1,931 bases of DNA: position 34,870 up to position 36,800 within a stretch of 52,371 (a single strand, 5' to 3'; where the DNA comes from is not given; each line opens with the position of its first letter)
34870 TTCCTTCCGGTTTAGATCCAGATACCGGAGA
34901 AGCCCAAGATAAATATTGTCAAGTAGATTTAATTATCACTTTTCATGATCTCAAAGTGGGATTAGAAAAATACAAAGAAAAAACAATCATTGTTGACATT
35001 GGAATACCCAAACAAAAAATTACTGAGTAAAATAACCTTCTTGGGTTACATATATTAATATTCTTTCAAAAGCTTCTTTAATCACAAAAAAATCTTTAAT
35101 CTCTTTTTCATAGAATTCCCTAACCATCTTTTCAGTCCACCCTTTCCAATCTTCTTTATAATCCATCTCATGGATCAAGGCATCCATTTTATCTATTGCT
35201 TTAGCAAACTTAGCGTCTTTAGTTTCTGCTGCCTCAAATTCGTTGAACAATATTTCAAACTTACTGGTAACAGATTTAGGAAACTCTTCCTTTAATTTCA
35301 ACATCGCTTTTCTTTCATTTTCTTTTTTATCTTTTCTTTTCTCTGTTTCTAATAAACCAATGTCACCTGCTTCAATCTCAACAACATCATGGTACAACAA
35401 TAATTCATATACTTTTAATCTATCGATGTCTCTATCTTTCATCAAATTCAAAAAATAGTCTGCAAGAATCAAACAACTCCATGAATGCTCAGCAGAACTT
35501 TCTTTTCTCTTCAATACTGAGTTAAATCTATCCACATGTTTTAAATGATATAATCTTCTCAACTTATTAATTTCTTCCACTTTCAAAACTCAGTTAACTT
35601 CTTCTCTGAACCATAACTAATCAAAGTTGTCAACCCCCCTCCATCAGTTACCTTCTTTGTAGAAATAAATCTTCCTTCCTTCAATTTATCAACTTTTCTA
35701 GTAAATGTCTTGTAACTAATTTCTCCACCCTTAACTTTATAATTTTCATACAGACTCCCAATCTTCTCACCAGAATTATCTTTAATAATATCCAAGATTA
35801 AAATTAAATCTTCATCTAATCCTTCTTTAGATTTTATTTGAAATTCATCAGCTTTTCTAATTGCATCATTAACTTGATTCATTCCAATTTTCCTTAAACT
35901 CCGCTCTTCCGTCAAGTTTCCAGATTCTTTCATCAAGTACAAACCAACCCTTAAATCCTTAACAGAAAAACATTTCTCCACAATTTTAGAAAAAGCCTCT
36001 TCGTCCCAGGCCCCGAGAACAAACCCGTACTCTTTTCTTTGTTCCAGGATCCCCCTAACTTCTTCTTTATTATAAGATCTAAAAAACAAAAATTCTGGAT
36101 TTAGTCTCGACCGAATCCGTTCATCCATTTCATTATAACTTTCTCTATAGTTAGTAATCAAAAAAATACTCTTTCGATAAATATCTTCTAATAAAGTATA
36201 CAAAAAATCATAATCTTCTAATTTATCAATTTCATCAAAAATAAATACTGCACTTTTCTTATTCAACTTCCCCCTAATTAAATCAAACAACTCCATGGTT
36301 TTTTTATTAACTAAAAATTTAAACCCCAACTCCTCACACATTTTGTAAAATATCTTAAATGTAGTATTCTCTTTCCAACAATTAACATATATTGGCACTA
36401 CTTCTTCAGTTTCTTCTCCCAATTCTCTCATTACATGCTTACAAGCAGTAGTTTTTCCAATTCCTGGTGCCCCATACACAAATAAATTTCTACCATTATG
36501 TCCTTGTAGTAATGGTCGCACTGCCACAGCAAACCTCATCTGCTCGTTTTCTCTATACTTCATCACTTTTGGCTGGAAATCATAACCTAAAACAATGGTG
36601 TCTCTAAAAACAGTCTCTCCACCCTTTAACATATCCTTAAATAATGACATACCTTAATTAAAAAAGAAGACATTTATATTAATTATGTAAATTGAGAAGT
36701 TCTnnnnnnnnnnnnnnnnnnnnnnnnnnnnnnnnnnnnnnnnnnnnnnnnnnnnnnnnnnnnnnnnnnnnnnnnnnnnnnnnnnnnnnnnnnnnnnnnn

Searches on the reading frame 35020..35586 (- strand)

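Call 3: search_protein_families(library=pfam, proteins=[window:35020-35586:-], max_evalue=1)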
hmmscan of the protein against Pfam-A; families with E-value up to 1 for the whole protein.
window:35020-35586:- (188 aa): 5 families
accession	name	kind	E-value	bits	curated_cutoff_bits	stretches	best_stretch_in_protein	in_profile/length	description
PF13023.12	HD_3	-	1.4e-30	106.9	22.5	1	14-161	3-152/165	HD domain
PF12917.13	YfbR-like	-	4.2e-13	49.8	25.9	1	12-140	6-141/182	5'-deoxynucleotidase YfbR-like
PF01966.28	HD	-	2.7e-05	24.8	22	1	32-136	2-115/116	HD domain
PF14350.11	Beta_protein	-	0.046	13.6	27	1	88-136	8-56/342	Beta protein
PF10158.14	LOH1CR12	-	0.15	12.6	24.7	1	104-141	59-96/131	Tumour suppressor protein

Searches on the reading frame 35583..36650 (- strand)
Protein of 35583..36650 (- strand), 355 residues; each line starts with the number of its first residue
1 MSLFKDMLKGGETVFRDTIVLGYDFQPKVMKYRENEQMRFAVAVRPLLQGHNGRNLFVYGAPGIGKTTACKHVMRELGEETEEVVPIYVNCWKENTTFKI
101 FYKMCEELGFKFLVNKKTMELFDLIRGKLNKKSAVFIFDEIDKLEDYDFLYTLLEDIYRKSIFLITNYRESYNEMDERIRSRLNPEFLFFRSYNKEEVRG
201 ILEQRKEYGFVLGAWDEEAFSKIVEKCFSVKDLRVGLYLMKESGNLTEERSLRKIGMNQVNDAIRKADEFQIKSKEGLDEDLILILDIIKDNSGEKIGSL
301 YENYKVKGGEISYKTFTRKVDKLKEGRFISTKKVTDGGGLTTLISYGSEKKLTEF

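Call 3: search_protein_families(library=pfam, proteins=[window:35583-36650:-], max_evalue=1)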
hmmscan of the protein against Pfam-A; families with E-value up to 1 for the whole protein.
window:35583-36650:- (355 aa): 31 families (the best 25 are shown)
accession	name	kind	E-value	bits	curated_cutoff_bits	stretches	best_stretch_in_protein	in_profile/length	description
PF13401.12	AAA_22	-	3.4e-13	50.5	27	1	52-154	4-108/130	AAA domain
PF00931.28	NB-ARC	-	9.2e-08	32.1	23.5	1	47-175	12-144/248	NB-ARC domain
PF00004.35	AAA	-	1.9e-07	32.1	21.2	1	57-188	2-128/131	ATPase family associated with various cellular activities (AAA)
PF13191.12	AAA_16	-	4.1e-07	31.1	32.6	1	32-83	4-52/167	AAA ATPase domain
PF22703.2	Cdc6_lid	-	1.3e-06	28.6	27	1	200-263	2-66/68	Cdc6 AAA+ ATPase-type lid domain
PF24883.2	NPHP3_N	-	3.3e-06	27.8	24.8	1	52-94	21-61/164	Nephrocystin 3, N-terminal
PF05729.18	NACHT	-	7.2e-06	26.4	26.7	1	56-162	3-118/167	NACHT domain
PF03266.21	NTPase_1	-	7.5e-06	26.3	23.9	1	55-94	1-40/168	NTPase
PF13173.12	AAA_14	-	3.5e-05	24.3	27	1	54-153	3-83/129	AAA domain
PF13479.12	AAA_24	-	0.0001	22.7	27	1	54-152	3-84/195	AAA domain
PF07693.20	KAP_NTPase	-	0.0001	22.1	20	1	56-108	23-75/293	KAP family P-loop domain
PF07728.20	AAA_5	-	0.00014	22.3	22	1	55-197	1-125/139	AAA domain (dynein-related subfamily)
PF20720.3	nSTAND3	-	0.0003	21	27.2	1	54-87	18-51/155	Novel STAND NTPase 3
PF05621.17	TniB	-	0.00033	20.6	22.4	1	53-145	35-132/189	Bacterial TniB protein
PF13245.12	AAA_19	-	0.00039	21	25.1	1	53-161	11-118/134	AAA domain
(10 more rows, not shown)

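Call 84: search_protein_families(library=ncbifam, proteins=[window:35583-36650:-], max_evalue=0.00001)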
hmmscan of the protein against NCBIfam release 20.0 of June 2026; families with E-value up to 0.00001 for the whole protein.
window:35583-36650:- (355 aa): 6 families
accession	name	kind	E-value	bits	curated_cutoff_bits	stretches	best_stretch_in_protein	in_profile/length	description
NF001624.0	PRK00411.1-2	subfamily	3.3e-55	187.5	354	1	4-345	3-360/374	ORC1-type DNA replication protein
TIGR02928.1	TIGR02928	subfamily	8.6e-46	156.4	181.3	1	14-337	1-356/366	orc1/cdc6 family replication initiation protein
NF001626.0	PRK00411.1-5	equivalog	5.8e-42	143.8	417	1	6-341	8-358/374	ORC1-type DNA replication protein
NF001625.0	PRK00411.1-3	equivalog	1.1e-29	103.4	501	1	3-317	10-347/415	ORC1-type DNA replication protein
NF001623.0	PRK00411.1-1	equivalog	9.7e-17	60.8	311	1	5-344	9-385/411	ORC1-type DNA replication protein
NF010248.0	PRK13695.1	equivalog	1.4e-07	31.4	156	0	55-199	5-168/180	NTPase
